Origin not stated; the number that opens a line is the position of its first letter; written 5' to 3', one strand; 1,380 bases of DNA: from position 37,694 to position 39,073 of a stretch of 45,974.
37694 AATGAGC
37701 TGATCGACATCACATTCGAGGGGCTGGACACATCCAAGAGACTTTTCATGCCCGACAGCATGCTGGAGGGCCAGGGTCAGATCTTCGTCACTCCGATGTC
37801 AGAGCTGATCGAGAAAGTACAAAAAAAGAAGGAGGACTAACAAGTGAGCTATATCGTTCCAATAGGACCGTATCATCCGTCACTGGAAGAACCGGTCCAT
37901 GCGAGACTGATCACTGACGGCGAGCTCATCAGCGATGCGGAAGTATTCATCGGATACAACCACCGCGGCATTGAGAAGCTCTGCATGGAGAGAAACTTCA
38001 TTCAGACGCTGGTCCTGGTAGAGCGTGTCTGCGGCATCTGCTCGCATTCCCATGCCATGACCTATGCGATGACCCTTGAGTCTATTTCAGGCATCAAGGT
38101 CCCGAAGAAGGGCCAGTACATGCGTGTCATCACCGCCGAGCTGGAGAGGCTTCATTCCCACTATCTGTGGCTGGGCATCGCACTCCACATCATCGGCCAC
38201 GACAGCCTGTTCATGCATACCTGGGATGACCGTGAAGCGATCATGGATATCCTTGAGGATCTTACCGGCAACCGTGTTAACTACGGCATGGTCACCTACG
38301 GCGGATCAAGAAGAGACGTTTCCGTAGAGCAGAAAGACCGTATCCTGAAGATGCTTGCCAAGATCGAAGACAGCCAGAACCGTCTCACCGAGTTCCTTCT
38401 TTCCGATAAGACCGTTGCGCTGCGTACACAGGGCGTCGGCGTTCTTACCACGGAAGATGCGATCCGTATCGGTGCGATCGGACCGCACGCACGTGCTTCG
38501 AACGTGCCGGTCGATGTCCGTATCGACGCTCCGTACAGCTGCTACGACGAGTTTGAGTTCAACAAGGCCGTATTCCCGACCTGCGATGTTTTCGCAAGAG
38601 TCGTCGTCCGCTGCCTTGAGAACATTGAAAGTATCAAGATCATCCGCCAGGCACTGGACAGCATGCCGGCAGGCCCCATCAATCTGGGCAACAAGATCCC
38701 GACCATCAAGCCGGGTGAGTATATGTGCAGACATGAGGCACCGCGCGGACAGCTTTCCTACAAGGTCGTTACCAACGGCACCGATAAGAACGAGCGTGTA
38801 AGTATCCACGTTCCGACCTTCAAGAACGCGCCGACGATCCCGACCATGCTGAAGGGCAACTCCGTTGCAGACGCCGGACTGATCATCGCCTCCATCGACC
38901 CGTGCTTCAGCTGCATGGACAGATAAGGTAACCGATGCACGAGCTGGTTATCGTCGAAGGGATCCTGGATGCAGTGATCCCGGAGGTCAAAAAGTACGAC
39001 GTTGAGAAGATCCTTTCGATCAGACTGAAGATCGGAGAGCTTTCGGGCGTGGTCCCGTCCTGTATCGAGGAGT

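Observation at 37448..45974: Mrp-linked (Mbh-type) group 4 [NiFe]-hydrogenase operon with a rearranged gene order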

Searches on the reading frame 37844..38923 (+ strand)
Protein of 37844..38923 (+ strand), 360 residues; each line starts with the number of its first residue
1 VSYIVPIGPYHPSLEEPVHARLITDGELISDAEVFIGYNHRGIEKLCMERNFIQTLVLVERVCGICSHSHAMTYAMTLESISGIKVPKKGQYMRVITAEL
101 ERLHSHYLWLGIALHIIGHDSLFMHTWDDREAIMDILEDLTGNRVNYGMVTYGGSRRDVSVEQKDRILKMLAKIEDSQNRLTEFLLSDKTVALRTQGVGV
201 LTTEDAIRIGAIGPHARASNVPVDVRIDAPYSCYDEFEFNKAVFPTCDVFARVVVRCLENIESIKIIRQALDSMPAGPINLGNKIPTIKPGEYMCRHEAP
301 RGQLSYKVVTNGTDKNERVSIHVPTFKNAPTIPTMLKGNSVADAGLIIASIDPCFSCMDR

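Call 6: search_protein_families(library=pfam, proteins=[window:37844-38923:+], max_evalue=0.01)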
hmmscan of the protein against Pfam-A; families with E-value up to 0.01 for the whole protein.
window:37844-38923:+ (360 aa): 2 families
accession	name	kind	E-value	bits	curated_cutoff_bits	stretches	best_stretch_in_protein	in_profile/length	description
PF00346.24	Complex1_49kDa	-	1.2e-64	218.4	24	2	117-281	2-166/271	Respiratory-chain NADH dehydrogenase, 49 Kd subunit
PF00374.24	NiFeSe_Hases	-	8.6e-12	45.2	25.8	1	41-109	1-69/508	Nickel-dependent hydrogenase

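Call 8: search_solved_structures(query=window:37844-38923:+, max_evalue=0.00001, show_alignments=2)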
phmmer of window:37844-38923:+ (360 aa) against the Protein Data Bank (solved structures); distinct sequences matched with E-value up to 0.00001: 90 (the best 60 are shown).
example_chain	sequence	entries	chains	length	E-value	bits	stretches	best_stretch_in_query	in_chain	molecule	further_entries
6cfw_L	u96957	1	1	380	8.9e-82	277.8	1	5-360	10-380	Membrane-bound hydrogenase subunit alpha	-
7z0s_E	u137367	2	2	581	1.4e-69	237.7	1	3-360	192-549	Formate hydrogenlyase subunit 5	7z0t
2fug_4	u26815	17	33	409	1.2e-55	191.9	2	6-287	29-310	NADH-quinone oxidoreductase chain 4 | NADH-QUINONE OXIDOREDUCTASE SUBUNIT 4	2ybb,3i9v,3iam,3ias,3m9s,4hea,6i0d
7q5y_B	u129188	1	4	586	4.6e-55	189.9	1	5-314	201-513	NADH-quinone oxidoreductase subunit C/D 2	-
6hum_H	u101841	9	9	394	1.2e-53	185.3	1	4-279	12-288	NAD(P)H-quinone oxidoreductase subunit H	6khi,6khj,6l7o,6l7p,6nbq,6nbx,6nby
7wfg_H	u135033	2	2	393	2.3e-49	171.2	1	4-279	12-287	NAD(P)H-quinone oxidoreductase subunit H, chloroplastic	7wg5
8e9g_D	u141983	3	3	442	3.4e-48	167.3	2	4-284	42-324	NADH-quinone oxidoreductase subunit D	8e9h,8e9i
7zm7_C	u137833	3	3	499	4.4e-48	167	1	3-283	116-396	NADH-ubiquinone oxidoreductase 49 kDa subunit-like protein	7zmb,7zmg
9grx_H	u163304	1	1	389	1.1e-47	165.7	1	4-279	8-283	NAD(P)H-quinone oxidoreductase subunit H, chloroplastic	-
6gcs_C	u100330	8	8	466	1.9e-47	164.9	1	3-281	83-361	49-KDA PROTEIN (NUCM) | Subunit NUCM of NADH:Ubiquinone Oxidoreductase (Complex I) | NUCM protein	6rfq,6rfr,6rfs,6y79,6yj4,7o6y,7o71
6h8k_C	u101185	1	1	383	4.6e-47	163.6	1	5-282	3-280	NUCM protein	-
7b0n_D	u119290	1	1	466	1.3e-46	162.1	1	3-281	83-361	NUCM protein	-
9iho_D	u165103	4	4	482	6.6e-46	159.8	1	5-282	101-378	NUCM (49 kDa) subunit of mitochondrial NADH:ubiquinone oxidoreductase (Complex I)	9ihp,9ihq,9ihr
7eu3_H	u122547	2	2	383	8.1e-46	159.5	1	4-279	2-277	NAD(P)H-quinone oxidoreductase subunit H, chloroplastic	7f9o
4wz7_C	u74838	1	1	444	1.6e-45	158.5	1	3-282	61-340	NUCM protein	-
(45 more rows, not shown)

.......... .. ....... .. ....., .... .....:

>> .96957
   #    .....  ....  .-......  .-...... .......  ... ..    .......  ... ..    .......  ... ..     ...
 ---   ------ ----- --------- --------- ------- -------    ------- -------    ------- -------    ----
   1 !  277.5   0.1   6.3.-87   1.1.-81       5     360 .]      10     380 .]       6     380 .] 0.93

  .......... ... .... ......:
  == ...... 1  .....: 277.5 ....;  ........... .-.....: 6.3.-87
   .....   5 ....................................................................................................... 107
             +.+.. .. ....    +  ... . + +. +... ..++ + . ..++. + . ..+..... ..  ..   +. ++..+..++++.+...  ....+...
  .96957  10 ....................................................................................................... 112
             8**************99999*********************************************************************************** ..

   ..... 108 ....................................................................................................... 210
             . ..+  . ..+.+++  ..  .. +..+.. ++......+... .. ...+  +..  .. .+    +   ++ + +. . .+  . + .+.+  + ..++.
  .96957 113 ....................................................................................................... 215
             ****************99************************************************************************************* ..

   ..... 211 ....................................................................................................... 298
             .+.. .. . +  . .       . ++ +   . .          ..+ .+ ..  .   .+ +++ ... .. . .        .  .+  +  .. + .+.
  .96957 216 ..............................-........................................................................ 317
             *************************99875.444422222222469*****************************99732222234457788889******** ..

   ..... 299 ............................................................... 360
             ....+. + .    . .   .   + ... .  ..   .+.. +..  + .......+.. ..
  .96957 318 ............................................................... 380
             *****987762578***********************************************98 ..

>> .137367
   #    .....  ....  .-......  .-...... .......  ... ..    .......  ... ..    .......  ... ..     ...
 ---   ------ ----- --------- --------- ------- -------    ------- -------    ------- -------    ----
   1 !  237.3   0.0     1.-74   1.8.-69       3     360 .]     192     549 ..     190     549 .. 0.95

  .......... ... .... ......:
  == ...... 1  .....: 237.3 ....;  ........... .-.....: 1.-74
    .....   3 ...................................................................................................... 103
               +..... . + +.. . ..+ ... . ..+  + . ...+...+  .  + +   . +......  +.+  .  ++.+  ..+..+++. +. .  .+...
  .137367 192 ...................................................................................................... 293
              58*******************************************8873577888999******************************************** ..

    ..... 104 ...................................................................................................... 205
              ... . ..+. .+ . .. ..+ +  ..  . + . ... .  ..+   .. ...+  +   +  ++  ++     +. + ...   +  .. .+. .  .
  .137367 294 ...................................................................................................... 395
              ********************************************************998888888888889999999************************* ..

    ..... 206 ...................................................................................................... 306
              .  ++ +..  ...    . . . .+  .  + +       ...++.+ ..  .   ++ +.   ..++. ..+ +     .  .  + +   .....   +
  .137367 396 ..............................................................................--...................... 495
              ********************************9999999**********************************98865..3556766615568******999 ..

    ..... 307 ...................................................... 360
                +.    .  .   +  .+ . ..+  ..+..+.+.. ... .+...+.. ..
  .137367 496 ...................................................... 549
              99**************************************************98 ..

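Call 9: search_protein_families(library=ncbifam, proteins=[window:37844-38923:+], max_evalue=0.001)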
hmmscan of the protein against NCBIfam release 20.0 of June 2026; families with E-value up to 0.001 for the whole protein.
window:37844-38923:+ (360 aa): 14 families
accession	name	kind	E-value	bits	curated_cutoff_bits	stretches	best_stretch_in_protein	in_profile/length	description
NF004739.1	PRK06075.1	equivalog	3e-88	296.2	360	2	5-283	3-281/384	NADH-quinone oxidoreductase subunit D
NF040602.1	F420_dehyd_FpoD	exception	6.7e-86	288.6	600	1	3-360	8-372/372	F420H2 dehydrogenase subunit FpoD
TIGR01962.1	NuoD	equivalog_domain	3e-77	260.1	459.35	2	3-285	3-285/386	NADH dehydrogenase (quinone) subunit D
NF008974.0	PRK12322.1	equivalog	7.4e-74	248.9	522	1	5-358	9-364/366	NADH-quinone oxidoreductase subunit D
NF009808.0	PRK13292.1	equivalog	6.6e-65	219.4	1156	2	3-277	408-682/791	NADH-quinone oxidoreductase subunit B/C/D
NF008728.0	PRK11742.1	equivalog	8.8e-59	199.4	840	2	5-284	217-496/598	NADH-quinone oxidoreductase subunit C/D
NF005649.0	PRK07415.1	equivalog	1.8e-57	195.2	583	2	4-280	12-289/394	NAD(P)H-quinone oxidoreductase subunit H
TIGR03295.1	frhA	equivalog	1.4e-19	70.4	392.5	1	28-187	28-194/412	coenzyme F420 hydrogenase subunit alpha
NF033181.1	NiFeSe_hydrog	equivalog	5.1e-16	58.6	600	1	25-109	23-106/507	nickel-dependent hydrogenase large subunit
NF045518.1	H2_NiFeSe_large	exception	8.3e-14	51.2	780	1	23-108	21-105/485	NiFeSe hydrogenase large subunit HysA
NF007778.0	PRK10467.1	equivalog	8.6e-09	34.2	969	1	37-108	35-106/567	hydrogenase 2 large subunit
NF007550.0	PRK10170.1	equivalog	5.2e-08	31.7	1101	1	23-107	37-120/597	Ni/Fe-hydrogenase large subunit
NF040828.1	sulfhyd_ShyA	equivalog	1.5e-07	30.7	700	1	19-119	16-118/415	NAD(P)-dependent hydrogenase/sulfhydrogenase 2 subunit alpha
NF041785.2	VhuA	equivalog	2.2e-05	23.2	800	1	40-110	38-111/418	F420-non-reducing hydrogenase Vhu subunit A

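Call 10: find_homologous_proteins(query=window:37844-38923:+, max_evalue=1e-20)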
Query window:37844-38923:+ (360 aa): 7464 proteins with E <= 1e-20 among 8000 candidates; the best 120 are listed.
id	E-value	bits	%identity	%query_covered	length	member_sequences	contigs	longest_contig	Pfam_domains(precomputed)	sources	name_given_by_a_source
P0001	4.8e-243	823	100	100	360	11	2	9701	PF00374.25,PF00346.25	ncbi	-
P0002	1.6e-241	818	100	100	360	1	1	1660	PF00374.25,PF00346.25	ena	-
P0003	1.2e-236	802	97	100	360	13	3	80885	PF00374.25,PF00346.25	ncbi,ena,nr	ncbi:MAG: nickel-dependent hydrogenase large subunit [Lachnospiraceae bacterium]|nr:nickel-dependent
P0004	3.9e-228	774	93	100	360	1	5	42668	PF00374.25,PF00346.25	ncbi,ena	-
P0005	9.1e-228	773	93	100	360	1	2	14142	PF00374.25,PF00346.25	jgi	-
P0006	2.8e-227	771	93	100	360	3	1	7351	PF00374.25,PF00346.25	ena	-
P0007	1.0e-215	733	88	100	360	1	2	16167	PF00374.25,PF00346.25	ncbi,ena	-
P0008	1.0e-214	730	88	100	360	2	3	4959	PF00374.25,PF00346.25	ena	-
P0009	1.8e-214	729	87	100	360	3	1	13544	PF00374.25,PF00346.25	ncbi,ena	-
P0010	3.9e-211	718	86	100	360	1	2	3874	PF00374.25,PF00346.25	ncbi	-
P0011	2.1e-207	706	85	100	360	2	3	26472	PF00374.25,PF00346.25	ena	-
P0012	2.6e-207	706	84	100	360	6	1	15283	PF00374.25,PF00346.25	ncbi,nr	ncbi:MAG: nickel-dependent hydrogenase large subunit [Lachnospiraceae bacterium]|nr:nickel-dependent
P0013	1.8e-206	703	84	100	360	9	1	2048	PF00374.25,PF00346.25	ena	-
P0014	7.8e-206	701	83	100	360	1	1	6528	PF00374.25,PF00346.25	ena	-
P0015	3.9e-205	698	83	100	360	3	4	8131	PF00374.25,PF00346.25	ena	-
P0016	1.0e-204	697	84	100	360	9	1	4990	PF00374.25,PF00346.25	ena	-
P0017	2.3e-203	693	84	100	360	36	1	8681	PF00374.25,PF00346.25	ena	-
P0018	1.3e-202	690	83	100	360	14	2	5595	PF00374.25,PF00346.25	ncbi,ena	-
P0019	2.9e-202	689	82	100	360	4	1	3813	PF00374.25,PF00346.25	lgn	-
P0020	3.1e-202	689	82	100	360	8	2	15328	PF00374.25,PF00346.25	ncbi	-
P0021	7.9e-202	688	82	100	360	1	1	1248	PF00374.25,PF00346.25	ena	-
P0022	7.5e-201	684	82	100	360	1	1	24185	PF00374.25,PF00346.25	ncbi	-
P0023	1.2e-199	680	82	100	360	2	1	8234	PF00374.25,PF00346.25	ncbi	-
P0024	1.5e-199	680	82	100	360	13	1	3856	PF00374.25,PF00346.25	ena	-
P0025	4.4e-199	678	82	100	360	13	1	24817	PF00374.25,PF00346.25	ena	-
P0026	7.2e-199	678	82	100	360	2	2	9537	PF00374.25,PF00346.25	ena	-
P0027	2.0e-198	676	82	100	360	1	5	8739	PF00374.25,PF00346.25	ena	-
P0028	3.6e-198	675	80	100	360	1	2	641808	PF00374.25,PF00346.25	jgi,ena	-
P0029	7.0e-198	675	82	100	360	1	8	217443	PF00374.25,PF00346.25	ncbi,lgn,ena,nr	ncbi:MAG: nickel-dependent hydrogenase large subunit [Lachnospiraceae bacterium]|nr:nickel-dependent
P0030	1.3e-197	674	81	100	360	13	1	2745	PF00374.25,PF00346.25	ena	-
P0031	3.6e-197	672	81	100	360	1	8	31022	PF00374.25,PF00346.25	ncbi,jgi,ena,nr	ncbi:MAG: NADH dehydrogenase subunit [Lachnospiraceae bacterium]|nr:NADH dehydrogenase subunit [Lach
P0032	4.9e-197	672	81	100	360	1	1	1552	PF00374.25,PF00346.25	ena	-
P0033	5.6e-197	672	79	100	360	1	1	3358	PF00374.25,PF00346.25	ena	-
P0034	7.0e-197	671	80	100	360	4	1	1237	PF00374.25,PF00346.25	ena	-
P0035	4.4e-196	669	80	100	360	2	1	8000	PF00374.25,PF00346.25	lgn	-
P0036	5.1e-196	668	80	100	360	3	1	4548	PF00374.25,PF00346.25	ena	-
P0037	6.2e-196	668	81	100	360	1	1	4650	PF00374.25,PF00346.25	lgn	-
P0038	2.4e-195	666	79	100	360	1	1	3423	PF00374.25,PF00346.25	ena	-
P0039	3.5e-195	666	81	100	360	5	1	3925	PF00374.25,PF00346.25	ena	-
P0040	4.8e-195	665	80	100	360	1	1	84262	PF00374.25,PF00346.25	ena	-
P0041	5.7e-195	665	79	100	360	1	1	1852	PF00374.25,PF00346.25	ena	-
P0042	6.5e-195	665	80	100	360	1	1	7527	PF00374.25,PF00346.25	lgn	-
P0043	6.7e-195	665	79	100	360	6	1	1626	PF00374.25,PF00346.25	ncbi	-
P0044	7.8e-195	665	80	100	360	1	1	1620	PF00374.25,PF00346.25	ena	-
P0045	9.0e-195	664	80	100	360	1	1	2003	PF00374.25,PF00346.25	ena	-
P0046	1.1e-194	664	80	100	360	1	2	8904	PF00374.25,PF00346.25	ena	-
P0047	1.5e-194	664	79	100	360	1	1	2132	PF00374.25,PF00346.25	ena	-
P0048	1.6e-194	664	80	100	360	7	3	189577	PF00374.25,PF00346.25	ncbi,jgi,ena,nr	ncbi:MAG TPA: nickel-dependent hydrogenase large subunit [Bacillota bacterium]|nr:nickel-dependent h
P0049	2.9e-194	663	80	100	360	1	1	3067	PF00374.25,PF00346.25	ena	-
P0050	2.9e-194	663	79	100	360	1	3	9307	PF00374.25,PF00346.25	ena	-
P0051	3.8e-194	662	80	100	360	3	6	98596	PF00374.25,PF00346.25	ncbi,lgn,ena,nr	ncbi:MAG: nickel-dependent hydrogenase large subunit [Parasporobacterium sp.]|nr:nickel-dependent hy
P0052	4.0e-194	662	78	100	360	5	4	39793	PF00374.25,PF00346.25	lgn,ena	-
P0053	4.4e-194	662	79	100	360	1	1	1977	PF00374.25,PF00346.25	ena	-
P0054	5.1e-194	662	79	100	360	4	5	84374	PF00374.25,PF00346.25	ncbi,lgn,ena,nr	ncbi:MAG: nickel-dependent hydrogenase large subunit [Parasporobacterium sp.]|nr:nickel-dependent hy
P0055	7.4e-194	661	79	100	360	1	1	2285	PF00374.25,PF00346.25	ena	-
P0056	1.4e-193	660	79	100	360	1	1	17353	PF00374.25,PF00346.25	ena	-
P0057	1.4e-193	660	79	100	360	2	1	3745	PF00374.25,PF00346.25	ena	-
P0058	2.0e-193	660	79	100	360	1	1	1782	PF00374.25,PF00346.25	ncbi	-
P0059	2.0e-193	660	79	100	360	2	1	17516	PF00374.25,PF00346.25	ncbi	-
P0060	2.8e-193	659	80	100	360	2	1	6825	PF00374.25,PF00346.25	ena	-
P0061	3.8e-193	659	79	100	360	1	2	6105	PF00374.25,PF00346.25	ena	-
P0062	3.9e-193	659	79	100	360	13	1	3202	PF00374.25,PF00346.25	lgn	-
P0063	9.6e-193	658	79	100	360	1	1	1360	PF00374.25,PF00346.25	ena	-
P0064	1.4e-192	657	79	100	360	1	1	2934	PF00374.25,PF00346.25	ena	-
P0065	1.8e-192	657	79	100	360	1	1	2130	PF00374.25,PF00346.25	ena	-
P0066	1.9e-192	657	79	100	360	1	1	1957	PF00374.25,PF00346.25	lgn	-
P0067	4.6e-192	655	79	100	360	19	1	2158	PF00374.25,PF00346.25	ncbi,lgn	-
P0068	5.5e-192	655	78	100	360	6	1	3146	PF00374.25,PF00346.25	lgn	-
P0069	6.6e-192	655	79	100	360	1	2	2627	PF00374.25,PF00346.25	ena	-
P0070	9.0e-192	654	79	100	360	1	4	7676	PF00374.25,PF00346.25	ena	-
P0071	1.9e-191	653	78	100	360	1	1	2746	PF00374.25,PF00346.25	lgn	-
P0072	2.1e-191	653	77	100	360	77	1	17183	PF00374.25,PF00346.25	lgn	-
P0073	2.6e-191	653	78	100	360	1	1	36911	PF00374.25,PF00346.25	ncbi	-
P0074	3.4e-191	653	78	100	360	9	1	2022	PF00374.25,PF00346.25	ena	-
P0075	3.6e-191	652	78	100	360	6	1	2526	PF00374.25,PF00346.25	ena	-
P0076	4.5e-191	652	77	100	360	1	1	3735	PF00374.25,PF00346.25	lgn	-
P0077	5.0e-191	652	77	100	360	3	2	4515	PF00374.25,PF00346.25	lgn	-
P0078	5.9e-191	652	79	100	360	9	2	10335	PF00374.25,PF00346.25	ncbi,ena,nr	ncbi:MAG: nickel-dependent hydrogenase large subunit [Firmicutes bacterium]|nr:nickel-dependent hydr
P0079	6.5e-191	652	78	100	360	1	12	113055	PF00374.25,PF00346.25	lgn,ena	-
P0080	8.9e-191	651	78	100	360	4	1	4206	PF00374.25,PF00346.25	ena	-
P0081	9.0e-191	651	79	100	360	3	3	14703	PF00374.25,PF00346.25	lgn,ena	-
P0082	1.2e-190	651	78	100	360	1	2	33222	PF00374.25,PF00346.25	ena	-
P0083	1.2e-190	651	78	100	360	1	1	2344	PF00374.25,PF00346.25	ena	-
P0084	1.7e-190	650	78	100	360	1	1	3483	PF00374.25,PF00346.25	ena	-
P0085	1.7e-190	650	79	100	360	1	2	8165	PF00374.25,PF00346.25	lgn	-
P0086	1.8e-190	650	78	100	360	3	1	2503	PF00374.25,PF00346.25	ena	-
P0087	1.8e-190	650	78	100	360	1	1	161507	PF00374.25,PF00346.25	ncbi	-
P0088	2.4e-190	650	78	100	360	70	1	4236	PF00374.25,PF00346.25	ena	-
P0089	2.4e-190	650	78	100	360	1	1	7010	PF00374.25,PF00346.25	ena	-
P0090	2.4e-190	650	77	100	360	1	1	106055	PF00374.25,PF00346.25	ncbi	-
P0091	3.1e-190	649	77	100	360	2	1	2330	PF00374.25,PF00346.25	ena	-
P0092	5.7e-190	649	77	100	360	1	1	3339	PF00374.25,PF00346.25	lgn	-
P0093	6.1e-190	648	78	100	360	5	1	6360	PF00374.25,PF00346.25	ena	-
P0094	6.5e-190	648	77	100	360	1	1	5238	PF00374.25,PF00346.25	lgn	-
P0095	8.1e-190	648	79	100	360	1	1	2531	PF00374.25,PF00346.25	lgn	-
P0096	8.1e-190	648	77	100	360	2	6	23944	PF00374.25,PF00346.25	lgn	-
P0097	1.5e-189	647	77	100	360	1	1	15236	PF00374.25,PF00346.25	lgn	-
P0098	1.7e-189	647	78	100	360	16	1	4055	PF00374.25,PF00346.25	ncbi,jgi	jgi:NADH-quinone oxidoreductase subunit D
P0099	2.3e-189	647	79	100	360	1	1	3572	PF00374.25,PF00346.25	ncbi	-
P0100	2.3e-189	647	77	100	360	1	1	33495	PF00374.25,PF00346.25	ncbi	-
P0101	3.0e-189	646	76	100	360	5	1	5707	PF00374.25,PF00346.25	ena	-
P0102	3.9e-189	646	77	100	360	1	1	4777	PF00374.25,PF00346.25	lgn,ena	-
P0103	3.9e-189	646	77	100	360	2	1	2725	PF00374.25,PF00346.25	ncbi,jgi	jgi:Ni,Fe-hydrogenase III large subunit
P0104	4.7e-189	645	80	100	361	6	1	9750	PF00374.25,PF00346.25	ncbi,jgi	jgi:Ni,Fe-hydrogenase III large subunit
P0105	5.8e-189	645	77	100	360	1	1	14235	PF00374.25,PF00346.25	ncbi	-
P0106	8.4e-189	645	77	100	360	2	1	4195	PF00374.25,PF00346.25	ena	-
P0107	1.1e-188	644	78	100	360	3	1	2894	PF00374.25,PF00346.25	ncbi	-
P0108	1.5e-188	644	76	100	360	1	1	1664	PF00374.25,PF00346.25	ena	-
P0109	3.3e-188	643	76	100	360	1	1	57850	PF00374.25,PF00346.25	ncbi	-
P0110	3.6e-188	643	78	100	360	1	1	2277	PF00374.25,PF00346.25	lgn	-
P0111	5.8e-188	642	76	100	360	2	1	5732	PF00374.25,PF00346.25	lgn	-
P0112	7.9e-188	641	76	100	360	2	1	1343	PF00374.25,PF00346.25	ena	-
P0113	9.7e-188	641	76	100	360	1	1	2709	PF00374.25,PF00346.25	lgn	-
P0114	1.1e-187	641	76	100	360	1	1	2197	PF00374.25,PF00346.25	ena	-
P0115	1.1e-187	641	77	100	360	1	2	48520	PF00374.25,PF00346.25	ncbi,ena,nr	ncbi:MAG: nickel-dependent hydrogenase large subunit [Clostridia bacterium]|nr:nickel-dependent hydr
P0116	1.1e-187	641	77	100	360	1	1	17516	PF00374.25,PF00346.25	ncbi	-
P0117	1.3e-187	641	76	100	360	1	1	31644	PF00374.25,PF00346.25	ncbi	-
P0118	1.4e-187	641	77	100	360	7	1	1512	PF00374.25,PF00346.25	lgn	-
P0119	1.8e-187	640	77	100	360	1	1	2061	PF00374.25,PF00346.25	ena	-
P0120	1.8e-187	640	78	100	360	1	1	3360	PF00374.25,PF00346.25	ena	-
